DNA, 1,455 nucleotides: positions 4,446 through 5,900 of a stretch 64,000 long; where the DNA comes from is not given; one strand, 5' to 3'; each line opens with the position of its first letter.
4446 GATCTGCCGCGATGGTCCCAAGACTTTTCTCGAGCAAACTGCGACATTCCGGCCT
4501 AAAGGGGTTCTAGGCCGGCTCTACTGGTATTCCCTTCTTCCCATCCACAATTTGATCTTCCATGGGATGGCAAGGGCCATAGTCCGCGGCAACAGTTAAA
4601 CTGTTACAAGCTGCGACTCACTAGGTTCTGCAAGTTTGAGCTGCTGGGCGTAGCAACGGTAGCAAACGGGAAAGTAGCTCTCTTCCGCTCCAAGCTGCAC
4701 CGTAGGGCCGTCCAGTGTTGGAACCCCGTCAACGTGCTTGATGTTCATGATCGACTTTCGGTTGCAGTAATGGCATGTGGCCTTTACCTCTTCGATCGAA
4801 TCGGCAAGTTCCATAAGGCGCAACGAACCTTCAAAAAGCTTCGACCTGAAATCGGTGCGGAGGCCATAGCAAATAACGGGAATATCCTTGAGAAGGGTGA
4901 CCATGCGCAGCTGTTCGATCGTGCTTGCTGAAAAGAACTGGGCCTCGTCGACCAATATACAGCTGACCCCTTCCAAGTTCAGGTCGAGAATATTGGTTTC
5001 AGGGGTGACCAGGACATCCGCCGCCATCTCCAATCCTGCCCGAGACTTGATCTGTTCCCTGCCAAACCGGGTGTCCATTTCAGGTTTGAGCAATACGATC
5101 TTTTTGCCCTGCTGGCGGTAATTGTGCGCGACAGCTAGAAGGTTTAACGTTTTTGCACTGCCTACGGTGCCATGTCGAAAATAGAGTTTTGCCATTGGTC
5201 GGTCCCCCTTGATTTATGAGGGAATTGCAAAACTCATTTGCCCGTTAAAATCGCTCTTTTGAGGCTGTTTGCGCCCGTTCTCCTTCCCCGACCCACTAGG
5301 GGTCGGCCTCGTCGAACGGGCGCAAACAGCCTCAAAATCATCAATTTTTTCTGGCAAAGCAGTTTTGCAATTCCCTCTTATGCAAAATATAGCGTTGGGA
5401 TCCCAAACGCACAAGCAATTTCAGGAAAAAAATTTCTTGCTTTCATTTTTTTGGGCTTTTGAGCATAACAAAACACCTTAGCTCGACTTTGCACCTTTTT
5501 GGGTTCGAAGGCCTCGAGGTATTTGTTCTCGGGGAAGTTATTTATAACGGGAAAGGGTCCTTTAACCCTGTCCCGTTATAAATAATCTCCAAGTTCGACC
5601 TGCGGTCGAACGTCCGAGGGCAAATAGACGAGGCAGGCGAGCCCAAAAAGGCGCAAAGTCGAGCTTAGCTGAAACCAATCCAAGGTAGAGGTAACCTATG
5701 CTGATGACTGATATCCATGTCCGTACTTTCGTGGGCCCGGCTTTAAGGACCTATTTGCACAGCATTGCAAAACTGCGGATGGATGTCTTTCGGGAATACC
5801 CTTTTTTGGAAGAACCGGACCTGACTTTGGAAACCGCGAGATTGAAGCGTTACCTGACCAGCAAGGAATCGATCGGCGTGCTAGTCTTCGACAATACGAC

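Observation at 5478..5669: Second palindromic repeat family (family 2), present twice in the window with conserved architecture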

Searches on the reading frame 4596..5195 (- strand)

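Call 44: search_protein_families(library=pfam, proteins=[window:4596-5195:-], max_evalue=0.001)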
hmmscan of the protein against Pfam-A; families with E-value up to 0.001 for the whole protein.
window:4596-5195:- (199 aa): 1 family
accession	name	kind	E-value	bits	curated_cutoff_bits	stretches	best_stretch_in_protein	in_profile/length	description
PF00265.24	TK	-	4e-39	134.7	20.6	1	3-182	2-176/176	Thymidine kinase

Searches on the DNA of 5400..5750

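Call 64: search_rna_families(source=window, start=5400, end=5750, threshold=evalue, max_evalue=1)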
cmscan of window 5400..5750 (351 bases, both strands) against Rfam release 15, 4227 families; matches with E-value up to 1: 2.
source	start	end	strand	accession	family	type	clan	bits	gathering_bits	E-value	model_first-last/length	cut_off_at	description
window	5538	5587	+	RF03790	MIR8008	Gene; miRNA;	-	26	66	0.0029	1-55/55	no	MIR8008 microRNA precursor family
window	5477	5669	+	RF04097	MIR2630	Gene; miRNA;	-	21.5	144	0.036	1-229/229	no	MIR2630 microRNA precursor family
